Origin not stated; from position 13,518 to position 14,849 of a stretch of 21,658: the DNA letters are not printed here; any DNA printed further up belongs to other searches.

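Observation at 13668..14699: Soluble histidine-kinase-like ATPase with an uncharacterised N-terminal region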

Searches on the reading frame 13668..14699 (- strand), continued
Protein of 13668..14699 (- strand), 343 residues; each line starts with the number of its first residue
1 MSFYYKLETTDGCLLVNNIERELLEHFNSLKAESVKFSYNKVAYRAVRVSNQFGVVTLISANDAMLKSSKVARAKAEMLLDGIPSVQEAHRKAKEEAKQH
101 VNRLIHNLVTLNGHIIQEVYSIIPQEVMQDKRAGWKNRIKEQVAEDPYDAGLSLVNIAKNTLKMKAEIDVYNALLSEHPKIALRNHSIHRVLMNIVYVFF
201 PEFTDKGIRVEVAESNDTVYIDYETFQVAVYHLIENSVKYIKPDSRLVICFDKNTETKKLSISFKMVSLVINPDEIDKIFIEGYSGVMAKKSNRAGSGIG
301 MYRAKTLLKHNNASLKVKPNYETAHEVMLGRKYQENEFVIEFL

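Call 28: fold_search(model_id=the predicted structure, library=pdb)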
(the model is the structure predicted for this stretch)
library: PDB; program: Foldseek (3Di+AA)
matches with E <= 10: 850; with E <= 0.001: 256
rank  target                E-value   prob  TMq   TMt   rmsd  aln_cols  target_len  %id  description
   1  9a5d_A                2.0e-14  1.00  0.42  0.24  13.1       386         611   15  Integrative model of WALK-YYCH by crosslinking MS and deep learning (released 2024-09-18)
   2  6rfv_B                1.9e-12  1.00  0.43  0.60   7.3       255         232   14  Revisiting pH-gated conformational switch. Complex HK853-RR468 pH 7 (released 2020-02-19)
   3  4gcz_A                4.6e-12  1.00  0.40  0.38  17.2       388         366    9  Structure of a blue-light photoreceptor (released 2013-06-19)
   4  9epn_A                6.0e-12  1.00  0.41  0.51   8.2       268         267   19  Crystal structure of HprS histidine kinase cytoplasmic fragment from Escherichia coli (released 2025-01-22)
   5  8isj_A                6.3e-12  1.00  0.40  0.19  13.1       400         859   13  Pr conformer of Arabidopsis thaliana phytochrome A - AtphyA-Pr (released 2023-08-09)
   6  9epn_B                7.8e-12  1.00  0.38  0.52  10.0       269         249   18  Crystal structure of HprS histidine kinase cytoplasmic fragment from Escherichia coli (released 2025-01-22)
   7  6rgz_A                8.2e-12  1.00  0.46  0.63   6.1       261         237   16  Revisiting pH-gated conformational switch. Complex HK853-RR468 pH 6.5 (released 2020-02-19)
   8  4jas_A                8.2e-12  1.00  0.44  0.62   7.4       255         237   14  Structural basis of a rationally rewired protein-protein interface (HK853mutant A268V, A271G, T275M, V294T and D297E a (released 2013-09-04)
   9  7zp0_A                1.3e-11  1.00  0.44  0.67   7.4       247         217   15  Crystal structure of CusS histidine kinase catalytic core from Escherichia coli (released 2022-08-31)
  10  8a7f_A                1.3e-11  1.00  0.35  0.33  25.9       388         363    8  Crystal structure of a chimeric LOV-Histidine kinase SB2F1-I66R mutant (asymmetrical variant, trigonal form with long  (released 2024-01-10)
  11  5uht_A                1.3e-11  1.00  0.43  0.59   7.4       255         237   14  Structure of the Thermotoga maritima HK853-BeF3-RR468 complex at pH 5.0 (released 2017-12-27)
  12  8isi_A                1.3e-11  1.00  0.45  0.21  12.4       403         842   11  Photochromobilin-free form of Arabidopsis thaliana phytochrome A - apo-AtphyA (released 2023-08-09)
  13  6rh8_A                1.9e-11  1.00  0.45  0.62   6.2       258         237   15  Revisiting pH-gated conformational switch. Complex HK853 mutant H260A -RR468 mutant D53A pH 5.3 (released 2020-02-19)
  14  8a7f_B                2.3e-11  1.00  0.36  0.34  25.2       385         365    9  Crystal structure of a chimeric LOV-Histidine kinase SB2F1-I66R mutant (asymmetrical variant, trigonal form with long  (released 2024-01-10)
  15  3dge_A                2.7e-11  1.00  0.46  0.62   5.9       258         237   16  Structure of a histidine kinase-response regulator complex reveals insights into Two-component signaling and a novel c (released 2009-07-07)
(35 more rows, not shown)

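Call 33: search_protein_families(library=padloc, alignment_id=A2, max_evalue=0.00001)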
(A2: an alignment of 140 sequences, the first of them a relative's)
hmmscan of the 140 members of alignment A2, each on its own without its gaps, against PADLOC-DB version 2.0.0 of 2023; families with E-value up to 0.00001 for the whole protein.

A. member 1, L002:430-1455:+ (341 aa): 0 families

B. families by the number of members that match (of 140 scanned): 339 families (the first 25 are shown)
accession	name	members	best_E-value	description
PDLC03179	Specificity_I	3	1.5e-192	Type I specificity subunit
PDLC03127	Specificity_I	3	2.7e-90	Type I specificity subunit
PDLC03096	Specificity_I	3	2.9e-89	Type I specificity subunit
PDLC03089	Specificity_I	3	7.8e-86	Type I specificity subunit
PDLC03066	Specificity_I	3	1.8e-79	Type I specificity subunit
PDLC03086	Specificity_I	3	7e-76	Type I specificity subunit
PDLC03068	Specificity_I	3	5e-74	Type I specificity subunit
PDLC03168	Specificity_I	3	1.4e-73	Type I specificity subunit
PDLC03099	Specificity_I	3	7.4e-66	Type I specificity subunit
PDLC03154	Specificity_I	3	7e-63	Type I specificity subunit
PDLC03169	Specificity_I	3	2.5e-59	Type I specificity subunit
PDLC03079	Specificity_I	3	1.2e-58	Type I specificity subunit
PDLC03087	Specificity_I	3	8.2e-57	Type I specificity subunit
PDLC03107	Specificity_I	3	6.1e-54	Type I specificity subunit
PDLC03101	Specificity_I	3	8.9e-53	Type I specificity subunit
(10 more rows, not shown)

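Call 34: search_protein_families(library=pfam, alignment_id=A2, max_evalue=0.00001)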
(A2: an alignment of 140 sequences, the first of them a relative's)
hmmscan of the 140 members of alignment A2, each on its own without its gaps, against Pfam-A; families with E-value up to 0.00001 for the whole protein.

A. member 1, L002:430-1455:+ (341 aa): 1 family
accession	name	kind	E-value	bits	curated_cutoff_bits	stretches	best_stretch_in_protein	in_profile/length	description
PF18735.6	HEPN_RiboL-PSP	-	2.8e-06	27.8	28.4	1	181-320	29-180/191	RiboL-PSP-HEPN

B. families by the number of members that match (of 140 scanned): 127 families (the first 25 are shown)
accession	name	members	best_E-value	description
PF05840.19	Phage_GPA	3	8e-116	Bacteriophage replication gene A protein (GPA)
PF01420.25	Methylase_S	3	6.9e-29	Type I restriction modification DNA specificity domain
PF23343.2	REP_ORF2-G2P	3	6.8e-07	Replication-associated protein ORF2/G2P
PF04860.17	Phage_portal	2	7.3e-102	Phage portal protein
PF00239.26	Resolvase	2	1.8e-31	Resolvase, N terminal domain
PF01609.27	DDE_Tnp_1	2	5.3e-21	Transposase DDE domain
PF04313.20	HSDR_N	2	2.5e-17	Type I restriction enzyme R protein N terminus (HSDR_N)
PF13589.12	HATPase_c_3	2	2.6e-16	Histidine kinase-, DNA gyrase B-, and HSP90-like ATPase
PF00078.32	RVT_1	2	6.3e-16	Reverse transcriptase (RNA-dependent DNA polymerase)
PF18962.6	Por_Secre_tail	2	1.3e-14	Secretion system C-terminal sorting domain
PF00589.27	Phage_integrase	2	4e-11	Phage integrase family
PF02347.22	GDC-P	1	6.7e-189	Glycine cleavage system P-protein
PF09334.17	tRNA-synt_1g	1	7.6e-155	tRNA synthetases class I (M)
PF00311.23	PEPcase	1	2.9e-136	Phosphoenolpyruvate carboxylase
PF00521.26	DNA_topoisoIV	1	1.4e-113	DNA gyrase/topoisomerase IV, subunit A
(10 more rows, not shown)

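Call 52: search_protein_families(library=pfam, proteins=[P0024, P0077, P0050, P0081], max_evalue=10)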
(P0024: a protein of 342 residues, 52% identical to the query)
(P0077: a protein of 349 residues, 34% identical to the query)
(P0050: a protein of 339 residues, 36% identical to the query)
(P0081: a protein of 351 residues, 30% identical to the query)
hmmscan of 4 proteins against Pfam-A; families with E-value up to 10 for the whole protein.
P0024 (342 aa): 4 families
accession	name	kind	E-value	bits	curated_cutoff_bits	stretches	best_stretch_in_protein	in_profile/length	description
PF02518.31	HATPase_c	-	6.5e-09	36.7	26.4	1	222-310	3-88/111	Histidine kinase-, DNA gyrase B-, and HSP90-like ATPase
PF24275.1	NttA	-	0.032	15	27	1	95-148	35-88/94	T2SS substrate NttA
PF16803.11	DRE2_N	-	0.086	13.5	23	1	82-132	18-68/130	Fe-S cluster assembly protein DRE2 N-terminus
PF21818.3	DUF6884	-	0.092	13.3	30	1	64-148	6-88/135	Family of unknown function (DUF6884)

P0077 (349 aa): 5 families
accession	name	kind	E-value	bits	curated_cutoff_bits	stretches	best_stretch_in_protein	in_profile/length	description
PF02518.31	HATPase_c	-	2.9e-05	24.9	26.4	1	225-319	2-94/111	Histidine kinase-, DNA gyrase B-, and HSP90-like ATPase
PF04969.22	CS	-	0.29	12.6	21.3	1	204-254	30-76/78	CS domain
PF02491.25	SHS2_FTSA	-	0.48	11.3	25.4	1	91-129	12-51/79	SHS2 domain inserted in FTSA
PF04998.22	RNA_pol_Rpb1_5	-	0.49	10.2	28.5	1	137-274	110-235/267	RNA polymerase Rpb1, domain 5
PF02713.20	DUF220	-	0.58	10.7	29.4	1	237-299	11-66/73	Domain of unknown function DUF220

P0050 (339 aa): 4 families
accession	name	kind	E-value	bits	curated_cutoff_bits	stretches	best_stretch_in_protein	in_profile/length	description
PF02518.31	HATPase_c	-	2.8e-08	34.6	26.4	1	219-336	3-108/111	Histidine kinase-, DNA gyrase B-, and HSP90-like ATPase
PF25030.1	M-HEAT_ATR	-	0.043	13.7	27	1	33-127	63-163/230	Serine/threonine-protein kinase ATR, M-HEAT region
PF25170.1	TPR_WDR35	-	0.072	13.5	27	1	143-172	33-60/68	WD repeat-containing protein 35, TPR repeats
PF00605.23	IRF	-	0.1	13.4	27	1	64-96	66-98/105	Interferon regulatory factor transcription factor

P0081 (351 aa): 3 families
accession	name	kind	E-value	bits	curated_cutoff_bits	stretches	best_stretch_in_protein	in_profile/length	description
PF02518.31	HATPase_c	-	0.0015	19.4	26.4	1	230-323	6-97/111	Histidine kinase-, DNA gyrase B-, and HSP90-like ATPase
PF16128.11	DUF4840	-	0.0097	16.3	24.4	1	126-196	45-115/143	Domain of unknown function (DUF4840)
PF14201.11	DUF4318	-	0.12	13.2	27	1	28-64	36-71/75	Domain of unknown function (DUF4318)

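Call 59: search_protein_families(library=phrogs, proteins=[window:13668-14699:-], max_evalue=0.01)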
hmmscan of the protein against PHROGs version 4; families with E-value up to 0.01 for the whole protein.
window:13668-14699:- (343 aa): 2 families
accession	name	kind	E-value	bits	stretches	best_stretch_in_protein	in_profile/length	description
phrog_857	-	unknown function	1.9e-12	48.2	1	180-322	308-449/468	-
phrog_10912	-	other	1.7e-08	33.9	1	181-321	809-949/970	kinase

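Call 64: search_solved_structures(query=A1, max_evalue=0.001, show_alignments=4)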
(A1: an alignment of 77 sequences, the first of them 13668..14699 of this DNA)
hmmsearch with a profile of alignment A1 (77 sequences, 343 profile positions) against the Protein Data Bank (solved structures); distinct sequences matched with E-value up to 0.001: 21.
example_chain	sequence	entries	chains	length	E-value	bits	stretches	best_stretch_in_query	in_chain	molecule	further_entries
6paj_A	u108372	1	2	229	5.3e-11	45.2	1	220-318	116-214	Sensor protein SrrB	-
3sl2_A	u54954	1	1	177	2e-09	40.1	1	216-317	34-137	Sensor histidine kinase yycG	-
8dx0_A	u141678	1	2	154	1.1e-08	37.7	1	198-322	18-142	Histidine kinase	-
7zp0_A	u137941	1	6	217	1.5e-08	37.2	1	205-319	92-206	Sensor protein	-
4i5s_A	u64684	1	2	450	1.8e-08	36.9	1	194-320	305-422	Putative histidine kinase CovS; VicK-like protein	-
8dvq_A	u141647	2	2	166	7.1e-08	35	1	183-321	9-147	Sensor protein VanS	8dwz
4jas_A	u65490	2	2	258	1.9e-07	33.5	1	215-318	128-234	Histidine kinase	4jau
5uht_A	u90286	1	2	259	2.1e-07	33.5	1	215-318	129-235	Sensor histidine kinase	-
3dge_A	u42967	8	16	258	2.1e-07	33.5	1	215-318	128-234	Sensor protein | Histidine kinase | Sensor histidine kinase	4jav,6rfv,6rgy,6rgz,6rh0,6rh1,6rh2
2c2a_A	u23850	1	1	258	2.1e-07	33.4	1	215-318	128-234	SENSOR HISTIDINE KINASE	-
6azr_A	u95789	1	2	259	2.1e-07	33.4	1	215-318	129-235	Sensor histidine kinase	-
6rh7_A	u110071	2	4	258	2.1e-07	33.4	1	215-318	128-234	Sensor histidine kinase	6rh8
8h70_A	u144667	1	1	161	3.5e-07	32.7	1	216-317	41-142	Phosphate regulon sensor protein PhoR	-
5c93_A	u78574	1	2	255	5.7e-06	28.7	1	214-318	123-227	Histidine kinase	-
4u7n_A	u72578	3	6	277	6.6e-06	28.5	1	214-318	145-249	Histidine protein kinase sensor protein | Histidine kinase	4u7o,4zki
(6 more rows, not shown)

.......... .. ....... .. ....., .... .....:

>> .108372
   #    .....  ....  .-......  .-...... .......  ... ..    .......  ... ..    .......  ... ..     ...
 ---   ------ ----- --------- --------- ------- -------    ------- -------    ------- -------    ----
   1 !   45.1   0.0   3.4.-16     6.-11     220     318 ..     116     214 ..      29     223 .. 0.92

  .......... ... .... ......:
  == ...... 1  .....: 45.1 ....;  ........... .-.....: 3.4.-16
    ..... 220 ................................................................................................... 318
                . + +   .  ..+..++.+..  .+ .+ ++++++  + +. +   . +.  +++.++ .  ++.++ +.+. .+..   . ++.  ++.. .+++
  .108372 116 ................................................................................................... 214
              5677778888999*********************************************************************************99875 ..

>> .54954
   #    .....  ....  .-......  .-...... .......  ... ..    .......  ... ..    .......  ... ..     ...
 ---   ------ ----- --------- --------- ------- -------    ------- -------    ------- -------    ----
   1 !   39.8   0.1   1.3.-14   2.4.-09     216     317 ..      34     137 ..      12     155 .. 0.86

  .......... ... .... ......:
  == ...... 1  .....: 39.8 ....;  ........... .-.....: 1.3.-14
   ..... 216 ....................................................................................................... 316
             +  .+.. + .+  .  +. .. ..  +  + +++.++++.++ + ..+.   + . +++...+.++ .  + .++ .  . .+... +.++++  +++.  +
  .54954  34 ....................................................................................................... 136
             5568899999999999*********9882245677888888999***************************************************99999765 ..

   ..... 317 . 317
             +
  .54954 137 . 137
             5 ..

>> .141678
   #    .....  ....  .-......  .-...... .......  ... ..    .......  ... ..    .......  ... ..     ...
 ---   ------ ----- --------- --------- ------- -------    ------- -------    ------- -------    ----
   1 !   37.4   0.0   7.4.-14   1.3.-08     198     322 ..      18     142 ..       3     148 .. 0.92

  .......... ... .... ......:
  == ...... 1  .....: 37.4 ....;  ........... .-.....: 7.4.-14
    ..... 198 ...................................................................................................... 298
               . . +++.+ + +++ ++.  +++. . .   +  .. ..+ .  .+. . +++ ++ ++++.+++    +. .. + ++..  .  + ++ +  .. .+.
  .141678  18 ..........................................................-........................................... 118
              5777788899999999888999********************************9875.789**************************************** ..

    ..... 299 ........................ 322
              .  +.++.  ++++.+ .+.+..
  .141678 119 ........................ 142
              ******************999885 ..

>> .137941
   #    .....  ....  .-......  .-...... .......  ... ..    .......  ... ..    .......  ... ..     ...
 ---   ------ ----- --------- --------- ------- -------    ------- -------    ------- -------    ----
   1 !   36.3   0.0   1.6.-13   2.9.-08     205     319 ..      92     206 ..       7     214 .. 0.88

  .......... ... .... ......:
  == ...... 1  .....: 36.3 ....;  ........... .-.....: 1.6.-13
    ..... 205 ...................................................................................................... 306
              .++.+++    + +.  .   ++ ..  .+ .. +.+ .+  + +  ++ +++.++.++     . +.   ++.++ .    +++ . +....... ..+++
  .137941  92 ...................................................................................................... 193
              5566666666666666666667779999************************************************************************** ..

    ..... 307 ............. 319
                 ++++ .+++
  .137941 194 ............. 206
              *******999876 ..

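Call 67: search_dna_similar(query=window:13668-14699:-, collection=phages, mode=protein, max_rows=15)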
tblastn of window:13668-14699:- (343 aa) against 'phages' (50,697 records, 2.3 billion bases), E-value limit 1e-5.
Records with a match: 1; places in all: 1; records where one place covers at least 80% of the query: 0.
Best place of each record, by identity: <60% 1.
By first word of the organism name: Bacteriophage 1.
By host as written in the record: - 1.
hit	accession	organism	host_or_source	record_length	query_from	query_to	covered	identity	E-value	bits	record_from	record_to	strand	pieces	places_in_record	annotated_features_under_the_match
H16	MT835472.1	Bacteriophage sp.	human fecal samples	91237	180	332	45%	26.5%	9e-6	54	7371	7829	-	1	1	record has no annotation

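Call 68: search_dna_similar(query=window:13668-14699:-, collection=plasmids, mode=protein, max_rows=15)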
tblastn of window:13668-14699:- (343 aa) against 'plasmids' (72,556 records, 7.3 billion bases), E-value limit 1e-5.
Records with a match: 6; places in all: 6; records where one place covers at least 80% of the query: 3.
Best place of each record, by identity: <60% 6.
By first word of the organism name: Shewanella 1; Escherichia 1; Burkholderia 1; Kosakonia 1; Enterococcus 1; Prevotella 1.
By predicted mobility (MOB-suite, as given by PLSDB): non-mobilizable 3; conjugative 2; mobilizable 1.
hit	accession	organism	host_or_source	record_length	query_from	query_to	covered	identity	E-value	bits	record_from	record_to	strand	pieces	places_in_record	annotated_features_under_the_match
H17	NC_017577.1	Shewanella baltica OS117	-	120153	5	343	99%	32.3%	2e-54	199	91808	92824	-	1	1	ATP-binding protein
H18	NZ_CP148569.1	Escherichia coli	Mammal,single cell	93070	45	342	87%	32.6%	3e-38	152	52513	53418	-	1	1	HAMP domain-containing histidine kinase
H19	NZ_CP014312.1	Burkholderia sp. PAMC 26561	single cell,lichen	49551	45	323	81%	32.2%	3e-33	137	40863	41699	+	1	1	HAMP domain-containing histidine kinase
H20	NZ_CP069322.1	Kosakonia cowanii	Pogostemon cablin (Blanco) Benth.,cell ...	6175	144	342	58%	35.8%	2e-26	117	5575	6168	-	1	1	none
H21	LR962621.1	Enterococcus faecalis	-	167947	181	330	44%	26.6%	4e-8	62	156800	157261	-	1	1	none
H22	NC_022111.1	Prevotella sp. oral taxon 299 str. F0039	Homo sapiens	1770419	202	321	35%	30.0%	4e-6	56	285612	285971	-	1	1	none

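Call 69: get_annotated_region(hit=H18, flank=7000)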
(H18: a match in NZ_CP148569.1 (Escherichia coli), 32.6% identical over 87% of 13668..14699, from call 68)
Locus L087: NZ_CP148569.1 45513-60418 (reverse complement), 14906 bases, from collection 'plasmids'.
description: Escherichia coli strain Z1322MEC0001 plasmid pZ1322MEC0001-2, complete sequence
organism: Escherichia coli (NCBI taxid 562)
taxonomy: Bacteria; Pseudomonadota; Gammaproteobacteria; Enterobacterales; Enterobacteriaceae; Escherichia; Escherichia coli
host: -; source: Mammal,single cell; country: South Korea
typing (MOB-suite, as given by PLSDB): conjugative; replicon IncFIA,IncFIB,IncFII; relaxase MOBF; mating-pair formation MPF_F
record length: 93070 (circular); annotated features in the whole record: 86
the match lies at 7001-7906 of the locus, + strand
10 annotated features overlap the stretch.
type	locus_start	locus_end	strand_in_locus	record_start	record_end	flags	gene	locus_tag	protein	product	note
CDS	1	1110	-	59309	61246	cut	-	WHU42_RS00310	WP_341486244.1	NACHT domain-containing protein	-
CDS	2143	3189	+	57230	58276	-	-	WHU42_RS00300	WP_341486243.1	DUF3800 domain-containing protein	-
CDS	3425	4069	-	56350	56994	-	-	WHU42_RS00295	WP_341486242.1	pentapeptide repeat-containing protein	-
CDS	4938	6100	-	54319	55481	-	-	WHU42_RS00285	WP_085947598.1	IS3-like element IS3 family transposase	GO:0006313 - DNA transposition [Evidence IEA]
CDS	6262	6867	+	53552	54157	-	-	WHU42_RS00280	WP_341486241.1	hypothetical protein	-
CDS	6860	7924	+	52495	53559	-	-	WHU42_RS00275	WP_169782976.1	HAMP domain-containing histidine kinase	-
CDS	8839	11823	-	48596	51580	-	-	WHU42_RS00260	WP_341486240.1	Tn3 family transposase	-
CDS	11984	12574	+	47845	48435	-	-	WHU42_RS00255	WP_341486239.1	recombinase family protein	GO:0006310 - DNA recombination [Evidence IEA]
CDS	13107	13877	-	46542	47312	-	-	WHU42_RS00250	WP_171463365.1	EAL domain-containing protein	-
CDS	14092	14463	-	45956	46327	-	-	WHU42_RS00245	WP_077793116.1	LuxR C-terminal-related transcriptional regulator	GO:0006355 - regulation of DNA-templated transcription [Evidence IEA]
